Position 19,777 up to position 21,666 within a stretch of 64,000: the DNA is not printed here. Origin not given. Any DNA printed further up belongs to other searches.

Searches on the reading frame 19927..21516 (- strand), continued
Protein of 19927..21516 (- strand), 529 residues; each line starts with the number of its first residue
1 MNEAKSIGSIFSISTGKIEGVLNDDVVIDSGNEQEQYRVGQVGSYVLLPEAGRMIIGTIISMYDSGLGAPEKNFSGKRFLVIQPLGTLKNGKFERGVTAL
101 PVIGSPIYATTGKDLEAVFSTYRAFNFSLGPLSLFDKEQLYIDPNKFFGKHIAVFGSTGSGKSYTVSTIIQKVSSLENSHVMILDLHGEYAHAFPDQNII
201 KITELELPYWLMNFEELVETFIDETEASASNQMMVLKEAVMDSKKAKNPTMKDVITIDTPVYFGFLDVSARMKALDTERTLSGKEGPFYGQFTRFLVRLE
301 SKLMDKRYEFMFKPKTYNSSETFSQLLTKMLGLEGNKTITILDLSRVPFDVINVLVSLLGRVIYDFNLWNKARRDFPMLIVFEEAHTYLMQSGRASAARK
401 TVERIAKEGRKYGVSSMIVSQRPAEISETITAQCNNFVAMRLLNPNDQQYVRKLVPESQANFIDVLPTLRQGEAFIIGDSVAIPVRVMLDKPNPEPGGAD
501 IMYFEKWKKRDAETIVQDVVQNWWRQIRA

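Call 23: find_encoding_contigs(protein=P0013, flank=7000, max_places=3)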
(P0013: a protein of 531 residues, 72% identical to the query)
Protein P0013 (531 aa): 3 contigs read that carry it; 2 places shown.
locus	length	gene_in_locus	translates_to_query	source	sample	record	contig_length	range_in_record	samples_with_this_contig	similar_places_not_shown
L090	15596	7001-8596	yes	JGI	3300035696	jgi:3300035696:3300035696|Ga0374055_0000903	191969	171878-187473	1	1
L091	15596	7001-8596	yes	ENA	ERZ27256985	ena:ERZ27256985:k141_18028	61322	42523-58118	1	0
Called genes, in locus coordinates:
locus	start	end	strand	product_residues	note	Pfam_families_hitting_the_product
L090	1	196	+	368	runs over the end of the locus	PF12679:ABC2_membrane_2, PF12698:ABC2_membrane_3, PF01061:ABC2_membrane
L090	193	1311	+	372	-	PF12679:ABC2_membrane_2, PF12698:ABC2_membrane_3, PF01061:ABC2_membrane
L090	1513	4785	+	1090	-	PF00930:DPPIV_N (faint), PF26549:Tricorn_N, PF26550:Tricorn_2nd, PF07676:PD40 (weak), PF26550:Tricorn_2nd, PF26549:Tricorn_N (weak), PF01979:Amidohydro_1, PF07969:Amidohydro_3 (weak), +1 more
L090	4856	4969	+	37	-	-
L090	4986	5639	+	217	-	PF07920:DUF1684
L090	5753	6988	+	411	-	PF07228:SpoIIE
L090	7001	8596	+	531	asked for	PF01580:FtsK_SpoIIIE (faint), PF01935:DUF87, PF10412:TrwB_AAD_bind, PF05872:HerA_C (weak)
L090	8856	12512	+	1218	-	PF27156:RP005_N, PF07992:Pyr_redox_2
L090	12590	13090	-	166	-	PF13183:Fer4_8 (faint), PF13534:Fer4_17 (faint), PF14697:Fer4_21 (faint), PF00037:Fer4 (weak), PF13237:Fer4_10, PF12838:Fer4_7, PF13187:Fer4_9, PF00037:Fer4, +3 more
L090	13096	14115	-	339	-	PF00146:NADHdh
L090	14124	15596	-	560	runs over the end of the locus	PF00111:Fer2, PF13510:Fer2_4, PF10588:NADH-G_4Fe-4S_3, PF22117:Fer4_Nqo3, PF04879:Molybdop_Fe4S4 (weak), PF22151:Fer4_NDSU1 (weak), PF00384:Molybdopterin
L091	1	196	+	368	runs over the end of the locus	PF12679:ABC2_membrane_2, PF12698:ABC2_membrane_3, PF01061:ABC2_membrane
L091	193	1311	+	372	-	PF12679:ABC2_membrane_2, PF12698:ABC2_membrane_3, PF01061:ABC2_membrane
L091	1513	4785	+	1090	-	PF00930:DPPIV_N (faint), PF26549:Tricorn_N, PF26550:Tricorn_2nd, PF07676:PD40 (weak), PF26550:Tricorn_2nd, PF26549:Tricorn_N (weak), PF01979:Amidohydro_1, PF07969:Amidohydro_3 (weak), +1 more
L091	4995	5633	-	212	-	-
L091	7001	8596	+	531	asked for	PF01580:FtsK_SpoIIIE (faint), PF01935:DUF87, PF10412:TrwB_AAD_bind, PF05872:HerA_C (weak)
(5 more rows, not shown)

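Call 30: search_solved_structures(query=window:19927-21516:-, max_evalue=0.001)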
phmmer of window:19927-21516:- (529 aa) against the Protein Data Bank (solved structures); distinct sequences matched with E-value up to 0.001: 10.
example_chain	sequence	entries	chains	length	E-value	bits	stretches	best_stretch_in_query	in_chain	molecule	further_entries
9c1m_M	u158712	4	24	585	1.4e-100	340.7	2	273-525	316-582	ATP-binding protein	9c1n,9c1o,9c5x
8xau_A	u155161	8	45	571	2.4e-99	336.6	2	284-524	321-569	ATP-binding protein | HerA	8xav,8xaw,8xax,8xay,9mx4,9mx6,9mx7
8ziq_M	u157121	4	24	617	1.3e-97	330.9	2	282-524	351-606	HerA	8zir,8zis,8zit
8wiv_A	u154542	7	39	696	4e-73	250.1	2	296-526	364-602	Helicase HerA central domain-containing protein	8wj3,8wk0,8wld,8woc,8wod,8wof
8yho_A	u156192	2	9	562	1.4e-34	123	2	338-489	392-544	DUF87 domain-containing protein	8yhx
9x1l_A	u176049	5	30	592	3.5e-34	121.7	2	376-514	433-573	DNA helicase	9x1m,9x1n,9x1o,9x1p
8j4u_M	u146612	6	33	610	3.8e-34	121.5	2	327-508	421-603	Nucleoside triphosphate hydrolase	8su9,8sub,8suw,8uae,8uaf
4d2i_A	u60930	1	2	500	2.5e-31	112.3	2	338-512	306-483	HERA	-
8wet_A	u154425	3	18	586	1.8e-11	46.8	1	318-454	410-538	TdpA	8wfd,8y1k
11kk_A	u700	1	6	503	0.00019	23.6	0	377-462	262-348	HerA like helicase YjgR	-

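Call 37: search_protein_families(library=padloc, proteins=[L061:6703-7920:+, L033:6852-7880:+, L074:6647-7870:+, L056:6680-7885:+, L077:6533-7633:+, L077:9410-11305:+], max_evalue=0.01)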
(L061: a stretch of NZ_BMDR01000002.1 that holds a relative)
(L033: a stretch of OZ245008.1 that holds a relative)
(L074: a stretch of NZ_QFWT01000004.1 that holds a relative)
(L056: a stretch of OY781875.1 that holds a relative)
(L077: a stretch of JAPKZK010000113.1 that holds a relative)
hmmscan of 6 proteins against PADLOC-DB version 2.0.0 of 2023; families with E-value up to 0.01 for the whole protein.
L061:6703-7920:+ (405 aa): 1 family
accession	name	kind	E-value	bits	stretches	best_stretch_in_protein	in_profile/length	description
PDLC02187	DUF4297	-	1e-155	516.7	1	4-405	2-404/404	-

L033:6852-7880:+ (342 aa): 26 families (the best 25 are shown)
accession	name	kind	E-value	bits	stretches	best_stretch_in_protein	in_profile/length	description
PDLC04081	SIR2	-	1.3e-41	140.9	1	91-340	101-342/345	-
PDLC04084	SIR2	-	7.5e-36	122.2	1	110-299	160-347/414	-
PDLC04088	SIR2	-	7.7e-31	105.6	2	125-295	171-326/390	-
PDLC04093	SIR2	-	3.7e-29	99.9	1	114-326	137-339/395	-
PDLC04094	SIR2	-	2e-25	87.8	1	125-289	147-289/399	-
PDLC04087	SIR2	-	2.3e-24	83.9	1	114-315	119-308/343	-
PDLC04090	SIR2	-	8.1e-23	79.3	1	111-299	171-355/426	-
PDLC04075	SIR2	-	2.6e-22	77.2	1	112-292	170-345/414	-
PDLC02186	SIR2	-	4.2e-22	76.8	1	122-297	158-338/412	-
PDLC04079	SIR2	-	2.7e-21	73.7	1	115-297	175-358/430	-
PDLC04076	SIR2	-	8.9e-21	72.5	1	122-294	158-332/406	-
PDLC04082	SIR2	-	1.8e-20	71.1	1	116-318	118-309/345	-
PDLC04085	SIR2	-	2.2e-19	67.6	2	128-204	200-275/463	-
PDLC04096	SIR2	-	2.6e-18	64.4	1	118-307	13-186/230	-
PDLC02408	Aga_SIR2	-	3.2e-18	63.9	1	119-299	140-291/343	Class II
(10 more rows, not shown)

L074:6647-7870:+ (407 aa): 2 families
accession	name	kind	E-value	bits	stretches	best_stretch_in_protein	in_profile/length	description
PDLC02187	DUF4297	-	2.2e-161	535.3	1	1-407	1-404/404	-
PDLC03848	LmuA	-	4.9e-15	54.7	1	2-284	4-306/373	-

L056:6680-7885:+ (401 aa): 1 family
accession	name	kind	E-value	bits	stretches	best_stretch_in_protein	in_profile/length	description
PDLC02187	DUF4297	-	8.8e-150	497.1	1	3-401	2-404/404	-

L077:6533-7633:+ (366 aa): 25 families
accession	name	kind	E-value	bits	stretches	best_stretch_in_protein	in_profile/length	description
PDLC04086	SIR2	-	7.5e-102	339.3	1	1-363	1-359/361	-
PDLC04087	SIR2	-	2.9e-70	234.9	1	5-362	4-342/343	-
PDLC04082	SIR2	-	8.4e-66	220.2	1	5-363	3-343/345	-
PDLC04095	SIR2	-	1.1e-55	187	1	112-363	1-249/251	-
PDLC04074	SIR2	-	1.4e-39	134.2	1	22-363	31-356/357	-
PDLC04091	SIR2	-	8.6e-31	105.4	1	9-363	7-343/345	-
PDLC04083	SIR2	-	2.2e-29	100.5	1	12-325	9-327/371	-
PDLC04092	SIR2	-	1.1e-28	98.4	1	1-359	1-315/318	-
PDLC04096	SIR2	-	6.5e-28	95.8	1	120-362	8-229/230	-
PDLC04077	SIR2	-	2e-20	71.1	1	235-363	8-133/135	-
PDLC04093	SIR2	-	3.1e-19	67.2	1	16-301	21-302/395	-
PDLC04078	SIR2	-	4e-19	67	1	197-362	10-170/171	-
PDLC04084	SIR2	-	8.5e-19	66.1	1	136-323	178-365/414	-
PDLC04094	SIR2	-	3e-13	47.8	1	15-292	19-284/399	-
PDLC04081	SIR2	-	1.3e-12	45.6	1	138-285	138-279/345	-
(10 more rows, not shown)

L077:9410-11305:+ (631 aa): 1 family
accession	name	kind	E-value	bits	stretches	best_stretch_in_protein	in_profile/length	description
PDLC04140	mad8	-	0.001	16.7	1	40-73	21-54/314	mads_8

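Call 63: find_encoding_contigs(protein=P0021, flank=5000, max_places=1)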
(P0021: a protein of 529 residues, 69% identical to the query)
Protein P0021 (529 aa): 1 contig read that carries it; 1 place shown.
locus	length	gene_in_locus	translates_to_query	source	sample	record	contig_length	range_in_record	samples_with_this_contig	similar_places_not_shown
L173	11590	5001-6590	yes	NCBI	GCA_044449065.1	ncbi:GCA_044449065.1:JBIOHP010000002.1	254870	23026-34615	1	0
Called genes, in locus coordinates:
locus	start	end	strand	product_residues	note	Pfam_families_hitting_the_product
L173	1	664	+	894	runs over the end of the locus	PF14870:PSII_BNR (faint), PF15902:Sortilin-Vps10, PF02012:BNR (faint), PF15902:Sortilin-Vps10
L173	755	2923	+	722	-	PF10459:Peptidase_S46, PF00089:Trypsin (faint), PF13365:Trypsin_2 (faint)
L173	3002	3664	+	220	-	PF07920:DUF1684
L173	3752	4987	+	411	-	PF07228:SpoIIE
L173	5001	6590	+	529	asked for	PF01580:FtsK_SpoIIIE (faint), PF01935:DUF87, PF10412:TrwB_AAD_bind (weak), PF05872:HerA_C (weak)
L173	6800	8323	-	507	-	PF00675:Peptidase_M16, PF05193:Peptidase_M16_C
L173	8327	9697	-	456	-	PF00675:Peptidase_M16, PF05193:Peptidase_M16_C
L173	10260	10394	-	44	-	-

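Call 64: find_encoding_contigs(protein=P0028, flank=5000, max_places=1)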
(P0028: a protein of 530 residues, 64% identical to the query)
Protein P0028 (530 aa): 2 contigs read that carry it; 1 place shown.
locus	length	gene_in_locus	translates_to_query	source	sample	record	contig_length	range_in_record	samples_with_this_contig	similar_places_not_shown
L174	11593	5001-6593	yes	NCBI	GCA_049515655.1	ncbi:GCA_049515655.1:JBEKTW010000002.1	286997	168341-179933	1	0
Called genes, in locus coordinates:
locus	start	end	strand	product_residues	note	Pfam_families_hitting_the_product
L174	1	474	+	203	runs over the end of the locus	PF13302:Acetyltransf_3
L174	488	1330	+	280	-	PF02517:Rce1-like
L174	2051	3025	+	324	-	-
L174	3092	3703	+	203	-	PF07920:DUF1684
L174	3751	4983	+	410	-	PF07228:SpoIIE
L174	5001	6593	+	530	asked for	PF01580:FtsK_SpoIIIE (faint), PF01935:DUF87, PF05872:HerA_C (faint), PF10412:TrwB_AAD_bind (weak)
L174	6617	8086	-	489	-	PF00675:Peptidase_M16, PF05193:Peptidase_M16_C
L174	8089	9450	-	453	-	PF00675:Peptidase_M16, PF05193:Peptidase_M16_C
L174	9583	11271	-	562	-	PF01019:G_glu_transpept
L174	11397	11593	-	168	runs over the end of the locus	PF13183:Fer4_8 (faint), PF13534:Fer4_17 (faint), PF25160:LdpA_Fe-S-bd (faint), PF00037:Fer4 (weak), PF13237:Fer4_10, PF12838:Fer4_7, PF13187:Fer4_9 (weak), PF00037:Fer4, +4 more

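Call 65: find_encoding_contigs(protein=P0067, flank=5000, max_places=1)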
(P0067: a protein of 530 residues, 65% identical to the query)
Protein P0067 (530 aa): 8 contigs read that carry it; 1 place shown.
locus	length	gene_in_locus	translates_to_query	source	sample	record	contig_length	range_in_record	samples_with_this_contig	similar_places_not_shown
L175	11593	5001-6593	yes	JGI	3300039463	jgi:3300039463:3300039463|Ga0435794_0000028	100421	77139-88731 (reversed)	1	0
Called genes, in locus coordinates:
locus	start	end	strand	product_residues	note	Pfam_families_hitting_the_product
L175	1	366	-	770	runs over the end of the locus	-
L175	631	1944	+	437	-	-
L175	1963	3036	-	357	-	-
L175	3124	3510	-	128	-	PF00072:Response_reg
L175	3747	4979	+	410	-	PF07228:SpoIIE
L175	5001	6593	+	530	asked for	PF01935:DUF87, PF05872:HerA_C (faint), PF10412:TrwB_AAD_bind (weak)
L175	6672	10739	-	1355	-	PF15902:Sortilin-Vps10 (weak), PF13620:CarboxypepD_reg (faint), PF17210:SdrD_B, PF13205:Big_5, PF01839:FG-GAP (weak), PF13517:FG-GAP_3, PF01839:FG-GAP (weak), PF13517:FG-GAP_3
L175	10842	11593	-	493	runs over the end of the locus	PF00675:Peptidase_M16, PF05193:Peptidase_M16_C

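Call 66: find_encoding_contigs(protein=P0110, flank=5000, max_places=1)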
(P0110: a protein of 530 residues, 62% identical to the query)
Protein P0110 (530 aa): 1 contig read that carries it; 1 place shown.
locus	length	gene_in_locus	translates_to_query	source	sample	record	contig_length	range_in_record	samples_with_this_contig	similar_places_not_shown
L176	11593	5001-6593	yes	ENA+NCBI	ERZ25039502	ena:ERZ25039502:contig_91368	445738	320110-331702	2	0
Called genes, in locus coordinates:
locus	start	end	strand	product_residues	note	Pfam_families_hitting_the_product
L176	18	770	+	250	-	PF01925:TauE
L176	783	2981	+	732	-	PF10459:Peptidase_S46, PF00089:Trypsin (faint), PF13365:Trypsin_2 (faint)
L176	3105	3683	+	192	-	PF07920:DUF1684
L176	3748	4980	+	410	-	PF07228:SpoIIE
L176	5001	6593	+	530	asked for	PF01935:DUF87, PF10412:TrwB_AAD_bind (weak)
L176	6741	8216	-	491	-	PF00675:Peptidase_M16, PF05193:Peptidase_M16_C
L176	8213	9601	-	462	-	PF00675:Peptidase_M16, PF05193:Peptidase_M16_C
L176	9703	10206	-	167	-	PF13183:Fer4_8 (faint), PF13534:Fer4_17 (faint), PF13746:Fer4_18 (faint), PF00037:Fer4 (weak), PF13237:Fer4_10 (weak), PF12838:Fer4_7, PF13187:Fer4_9 (weak), PF00037:Fer4, +4 more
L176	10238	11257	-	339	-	PF00146:NADHdh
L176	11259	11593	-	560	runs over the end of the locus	PF00111:Fer2 (weak), PF13510:Fer2_4, PF10588:NADH-G_4Fe-4S_3, PF22117:Fer4_Nqo3, PF04879:Molybdop_Fe4S4 (weak), PF22151:Fer4_NDSU1 (weak), PF00384:Molybdopterin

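Call 72: search_protein_families(library=pfam, proteins=[L007:5709-7475:+, L015:8240-10015:+, L016:9525-11114:+, L016:11202-12839:+, L013:9723-10460:+, L014:5272-5733:+, L017:9926-10780:+, L008:10002-10538:+, L010:4359-5303:+, L016:5525-7819:+], max_evalue=0.0001)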
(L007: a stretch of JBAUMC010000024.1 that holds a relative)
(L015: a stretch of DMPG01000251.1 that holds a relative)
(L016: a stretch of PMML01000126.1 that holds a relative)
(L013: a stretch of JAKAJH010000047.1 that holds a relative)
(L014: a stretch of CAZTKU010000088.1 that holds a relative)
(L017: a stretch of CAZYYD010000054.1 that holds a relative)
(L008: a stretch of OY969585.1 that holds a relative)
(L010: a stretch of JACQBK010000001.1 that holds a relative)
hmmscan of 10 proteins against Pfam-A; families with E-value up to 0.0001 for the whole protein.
L007:5709-7475:+ (588 aa): 2 families
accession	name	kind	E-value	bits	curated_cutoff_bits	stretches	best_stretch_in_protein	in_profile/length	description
PF02638.21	GHL10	-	3.7e-57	194.2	27.9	1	41-336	1-296/311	Glycosyl hydrolase-like 10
PF13200.12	DUF4015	-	4e-08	33.2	27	1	59-248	6-185/313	Putative glycosyl hydrolase domain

L015:8240-10015:+ (591 aa): 2 families
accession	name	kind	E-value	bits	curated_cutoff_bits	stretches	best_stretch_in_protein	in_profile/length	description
PF02638.21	GHL10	-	6.8e-57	193.4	27.9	1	43-338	1-298/311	Glycosyl hydrolase-like 10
PF13200.12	DUF4015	-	3.4e-06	26.9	27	1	153-250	95-187/313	Putative glycosyl hydrolase domain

L016:9525-11114:+ (529 aa): 2 families
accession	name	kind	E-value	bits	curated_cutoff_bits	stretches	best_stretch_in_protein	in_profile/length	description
PF00072.30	Response_reg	-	1.6e-19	70.6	30.2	1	403-514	3-110/111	Response regulator receiver domain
PF03735.19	ENT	-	1.7e-05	25.2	28.5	0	299-342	12-56/71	ENT domain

L016:11202-12839:+ (545 aa): 2 families
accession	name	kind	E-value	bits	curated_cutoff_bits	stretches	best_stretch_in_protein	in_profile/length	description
PF00015.26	MCPsignal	-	6.7e-55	186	34.6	1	290-473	2-171/172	Methyl-accepting chemotaxis protein (MCP) signalling domain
PF00672.30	HAMP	-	2e-07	31.6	25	1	175-226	5-52/53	HAMP domain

L013:9723-10460:+ (245 aa): 0 families

L014:5272-5733:+ (153 aa): 1 family
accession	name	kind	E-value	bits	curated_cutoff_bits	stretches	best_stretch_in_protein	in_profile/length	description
PF00334.24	NDK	-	1.6e-50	170.9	27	1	18-151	1-134/135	Nucleoside diphosphate kinase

L017:9926-10780:+ (284 aa): 2 families
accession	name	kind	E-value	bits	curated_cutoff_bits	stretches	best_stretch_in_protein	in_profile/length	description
PF00132.30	Hexapep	-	8.5e-06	25.7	27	0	221-253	4-35/36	Bacterial transferase hexapeptide (six repeats)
PF06426.19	SATase_N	-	6.4e-05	23.7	21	0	64-132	32-103/105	Serine acetyltransferase, N-terminal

L008:10002-10538:+ (178 aa): 0 families

L010:4359-5303:+ (314 aa): 1 family
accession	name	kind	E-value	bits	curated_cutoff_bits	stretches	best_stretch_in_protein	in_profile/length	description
PF00174.25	Oxidored_molyb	-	1.2e-32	113.3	24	1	96-252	7-169/169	Oxidoreductase molybdopterin binding domain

L016:5525-7819:+ (764 aa): 8 families
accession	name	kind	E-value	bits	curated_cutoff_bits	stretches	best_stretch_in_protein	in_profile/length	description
PF00072.30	Response_reg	-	9.5e-35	119.6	30.2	2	10-112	1-102/111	Response regulator receiver domain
PF02518.31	HATPase_c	-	5.7e-24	85.1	26.4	1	494-615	1-109/111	Histidine kinase-, DNA gyrase B-, and HSP90-like ATPase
PF13426.13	PAS_9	-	7.2e-15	55.6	27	1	272-372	2-103/103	PAS domain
PF08448.16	PAS_4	-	7.5e-15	55.6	23.1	2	270-374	4-109/110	PAS fold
PF00989.32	PAS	-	3.3e-13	50.1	22.6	1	265-369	5-112/113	PAS fold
PF13188.13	PAS_8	-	2.5e-06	27.6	21.8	1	264-311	4-48/65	PAS domain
PF08447.18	PAS_3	-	7.3e-06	26.6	25.6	1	283-364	1-86/89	PAS fold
PF00512.31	HisKA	-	4.6e-05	23.8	26.9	0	390-449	3-62/66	His Kinase A (phospho-acceptor) domain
